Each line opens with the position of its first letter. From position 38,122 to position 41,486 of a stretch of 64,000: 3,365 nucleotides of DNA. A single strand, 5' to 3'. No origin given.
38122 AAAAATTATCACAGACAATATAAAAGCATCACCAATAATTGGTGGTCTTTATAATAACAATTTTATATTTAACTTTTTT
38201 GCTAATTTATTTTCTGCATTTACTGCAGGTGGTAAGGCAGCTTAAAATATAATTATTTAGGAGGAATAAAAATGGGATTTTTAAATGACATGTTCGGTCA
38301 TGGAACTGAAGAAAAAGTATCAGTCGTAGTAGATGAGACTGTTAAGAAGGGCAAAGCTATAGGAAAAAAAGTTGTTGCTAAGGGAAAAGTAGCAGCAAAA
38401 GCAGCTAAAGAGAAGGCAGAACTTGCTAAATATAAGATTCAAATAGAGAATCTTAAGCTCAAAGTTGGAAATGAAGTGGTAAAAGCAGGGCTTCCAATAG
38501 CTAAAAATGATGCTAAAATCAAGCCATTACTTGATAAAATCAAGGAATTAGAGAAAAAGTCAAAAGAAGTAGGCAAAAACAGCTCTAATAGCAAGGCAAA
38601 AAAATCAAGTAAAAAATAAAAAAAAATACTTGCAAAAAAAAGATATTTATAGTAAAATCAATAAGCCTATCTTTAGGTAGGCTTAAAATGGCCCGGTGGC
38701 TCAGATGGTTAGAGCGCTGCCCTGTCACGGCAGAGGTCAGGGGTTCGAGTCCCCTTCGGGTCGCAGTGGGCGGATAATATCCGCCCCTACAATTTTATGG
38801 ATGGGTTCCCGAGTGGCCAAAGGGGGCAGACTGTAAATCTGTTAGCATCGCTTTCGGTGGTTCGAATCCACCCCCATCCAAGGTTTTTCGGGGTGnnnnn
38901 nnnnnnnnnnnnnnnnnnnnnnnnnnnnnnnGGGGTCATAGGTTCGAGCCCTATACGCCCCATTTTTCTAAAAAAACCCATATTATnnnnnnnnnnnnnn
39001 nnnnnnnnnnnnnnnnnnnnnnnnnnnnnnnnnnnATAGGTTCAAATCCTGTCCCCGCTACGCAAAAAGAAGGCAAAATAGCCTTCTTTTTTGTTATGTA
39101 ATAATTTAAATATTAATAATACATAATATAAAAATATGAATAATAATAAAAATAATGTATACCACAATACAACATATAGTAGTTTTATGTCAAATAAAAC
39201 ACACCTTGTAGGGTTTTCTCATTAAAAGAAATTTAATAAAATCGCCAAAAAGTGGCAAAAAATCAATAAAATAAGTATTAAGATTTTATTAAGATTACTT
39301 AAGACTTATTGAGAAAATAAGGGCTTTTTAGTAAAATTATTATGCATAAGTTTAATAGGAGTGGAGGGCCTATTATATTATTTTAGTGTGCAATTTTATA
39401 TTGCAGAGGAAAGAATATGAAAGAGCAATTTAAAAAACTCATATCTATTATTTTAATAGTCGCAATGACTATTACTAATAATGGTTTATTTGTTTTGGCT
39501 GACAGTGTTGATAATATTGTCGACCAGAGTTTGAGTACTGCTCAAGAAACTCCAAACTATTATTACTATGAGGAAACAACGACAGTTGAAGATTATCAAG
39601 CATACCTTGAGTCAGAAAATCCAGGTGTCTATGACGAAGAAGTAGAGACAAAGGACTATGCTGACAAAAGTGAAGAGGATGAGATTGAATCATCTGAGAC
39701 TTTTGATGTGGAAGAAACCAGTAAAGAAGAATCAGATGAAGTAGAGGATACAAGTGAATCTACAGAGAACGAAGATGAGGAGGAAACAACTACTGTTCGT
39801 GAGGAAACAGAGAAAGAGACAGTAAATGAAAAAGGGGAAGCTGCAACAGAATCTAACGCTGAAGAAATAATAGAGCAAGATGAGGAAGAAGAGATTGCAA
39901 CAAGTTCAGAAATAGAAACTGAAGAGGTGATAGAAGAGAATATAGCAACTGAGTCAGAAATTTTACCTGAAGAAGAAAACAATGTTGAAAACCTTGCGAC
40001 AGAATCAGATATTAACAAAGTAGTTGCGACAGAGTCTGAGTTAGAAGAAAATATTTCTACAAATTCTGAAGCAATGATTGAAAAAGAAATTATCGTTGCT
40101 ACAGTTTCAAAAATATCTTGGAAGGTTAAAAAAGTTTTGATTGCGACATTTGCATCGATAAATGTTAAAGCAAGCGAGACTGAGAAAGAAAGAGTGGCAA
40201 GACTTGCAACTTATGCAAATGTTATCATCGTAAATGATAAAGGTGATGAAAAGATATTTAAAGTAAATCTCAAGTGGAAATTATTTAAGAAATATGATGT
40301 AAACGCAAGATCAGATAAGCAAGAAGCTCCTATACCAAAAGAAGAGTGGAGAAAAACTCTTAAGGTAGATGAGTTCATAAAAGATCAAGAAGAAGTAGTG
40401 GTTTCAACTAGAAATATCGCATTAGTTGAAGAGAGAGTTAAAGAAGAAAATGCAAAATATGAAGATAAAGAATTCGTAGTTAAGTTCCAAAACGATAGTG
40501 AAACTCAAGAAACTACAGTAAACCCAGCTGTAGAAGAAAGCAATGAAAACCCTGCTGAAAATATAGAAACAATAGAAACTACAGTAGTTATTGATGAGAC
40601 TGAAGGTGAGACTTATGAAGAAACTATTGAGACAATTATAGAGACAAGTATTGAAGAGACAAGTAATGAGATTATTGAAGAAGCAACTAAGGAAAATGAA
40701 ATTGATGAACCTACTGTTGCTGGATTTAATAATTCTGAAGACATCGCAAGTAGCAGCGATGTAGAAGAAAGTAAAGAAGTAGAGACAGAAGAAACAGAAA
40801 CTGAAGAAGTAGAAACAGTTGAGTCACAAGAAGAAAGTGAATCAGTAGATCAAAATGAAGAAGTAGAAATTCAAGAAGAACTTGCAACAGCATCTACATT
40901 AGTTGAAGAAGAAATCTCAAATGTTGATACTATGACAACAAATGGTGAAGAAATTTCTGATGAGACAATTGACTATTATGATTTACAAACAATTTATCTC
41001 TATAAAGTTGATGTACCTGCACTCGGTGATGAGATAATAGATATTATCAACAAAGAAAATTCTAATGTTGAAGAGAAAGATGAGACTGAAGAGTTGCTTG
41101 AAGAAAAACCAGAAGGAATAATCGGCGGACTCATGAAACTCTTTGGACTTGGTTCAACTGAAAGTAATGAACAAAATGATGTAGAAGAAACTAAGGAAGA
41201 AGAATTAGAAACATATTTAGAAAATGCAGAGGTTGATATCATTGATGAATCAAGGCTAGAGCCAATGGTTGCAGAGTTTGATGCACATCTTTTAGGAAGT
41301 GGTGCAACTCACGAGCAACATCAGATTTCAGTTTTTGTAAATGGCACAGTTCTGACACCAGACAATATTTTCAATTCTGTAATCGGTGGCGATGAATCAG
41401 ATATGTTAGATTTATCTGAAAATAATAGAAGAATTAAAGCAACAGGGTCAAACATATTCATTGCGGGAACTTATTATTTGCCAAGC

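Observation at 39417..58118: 18.7-kb single ORF encoding a 6233-aa modular surface protein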

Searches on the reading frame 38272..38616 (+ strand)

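Call 17: search_protein_families(library=pfam, proteins=[window:38272-38616:+], max_evalue=0.01)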
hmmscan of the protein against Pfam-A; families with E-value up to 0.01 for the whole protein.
window:38272-38616:+ (115 aa): 2 families
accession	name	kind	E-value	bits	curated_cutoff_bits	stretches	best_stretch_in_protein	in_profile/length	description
PF22744.3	Toast-rack_PspC-Cterm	-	0.0013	18.9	27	1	13-68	12-66/136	ToastRack found in some PspC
PF20042.4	DUF6444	-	0.0051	17.9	27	1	55-107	15-51/85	Family of unknown function (DUF6444)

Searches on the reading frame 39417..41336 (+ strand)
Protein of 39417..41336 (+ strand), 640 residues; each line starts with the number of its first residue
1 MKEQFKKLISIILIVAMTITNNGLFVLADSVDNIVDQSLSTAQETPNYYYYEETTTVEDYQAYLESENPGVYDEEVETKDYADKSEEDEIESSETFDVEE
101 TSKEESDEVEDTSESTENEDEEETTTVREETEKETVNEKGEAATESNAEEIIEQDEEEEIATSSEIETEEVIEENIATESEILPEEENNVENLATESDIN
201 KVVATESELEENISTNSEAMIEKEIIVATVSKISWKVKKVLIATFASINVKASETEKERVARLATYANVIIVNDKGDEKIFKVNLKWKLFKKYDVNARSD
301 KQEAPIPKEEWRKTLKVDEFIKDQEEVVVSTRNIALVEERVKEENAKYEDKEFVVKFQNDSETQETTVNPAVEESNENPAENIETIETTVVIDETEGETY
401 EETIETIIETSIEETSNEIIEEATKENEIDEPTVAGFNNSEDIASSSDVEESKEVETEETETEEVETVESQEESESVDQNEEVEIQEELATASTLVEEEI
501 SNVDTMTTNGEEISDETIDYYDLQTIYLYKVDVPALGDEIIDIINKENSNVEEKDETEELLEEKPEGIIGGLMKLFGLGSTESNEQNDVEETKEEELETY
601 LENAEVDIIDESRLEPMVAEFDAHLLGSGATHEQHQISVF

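Call 20: search_protein_families(library=pfam, proteins=[window:39417-41336:+], max_evalue=10)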
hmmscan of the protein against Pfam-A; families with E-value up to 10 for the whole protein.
window:39417-41336:+ (640 aa): 2 families
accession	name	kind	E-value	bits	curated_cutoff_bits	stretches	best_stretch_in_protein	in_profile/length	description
PF17232.7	Pep1_7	-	0.34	11.8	26.2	1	568-599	25-56/82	Elicitor peptide 1-7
PF21768.3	AF_1763-like_C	-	0.45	11.3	27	1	497-532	13-48/120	AF_1763-like, C-terminal domain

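Call 91: search_solved_structures(query=window:39417-41336:+, max_evalue=1)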
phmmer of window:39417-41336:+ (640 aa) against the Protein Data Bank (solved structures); distinct sequences matched with E-value up to 1: 3.
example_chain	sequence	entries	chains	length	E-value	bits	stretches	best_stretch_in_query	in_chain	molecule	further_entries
2x17_0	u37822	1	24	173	0.1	14.5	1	292-372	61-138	PUTATIVE FERRITIN HOMOLOG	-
2jd6_0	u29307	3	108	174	0.1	14.5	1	292-372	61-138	FERRITIN HOMOLOG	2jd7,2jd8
7ohf_A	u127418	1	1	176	0.1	14.4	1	292-372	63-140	Ferritin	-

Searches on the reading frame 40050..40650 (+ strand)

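Call 86: search_protein_families(library=ncbifam, proteins=[window:40050-40650:+], max_evalue=10)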
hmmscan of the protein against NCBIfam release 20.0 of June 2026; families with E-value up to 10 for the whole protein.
window:40050-40650:+ (200 aa): 1 family
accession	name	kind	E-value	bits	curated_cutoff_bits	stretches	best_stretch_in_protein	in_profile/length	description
NF047682.1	LIC12628_fam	subfamily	0.016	15.1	65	1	95-116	12-34/42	LIC12628 family protein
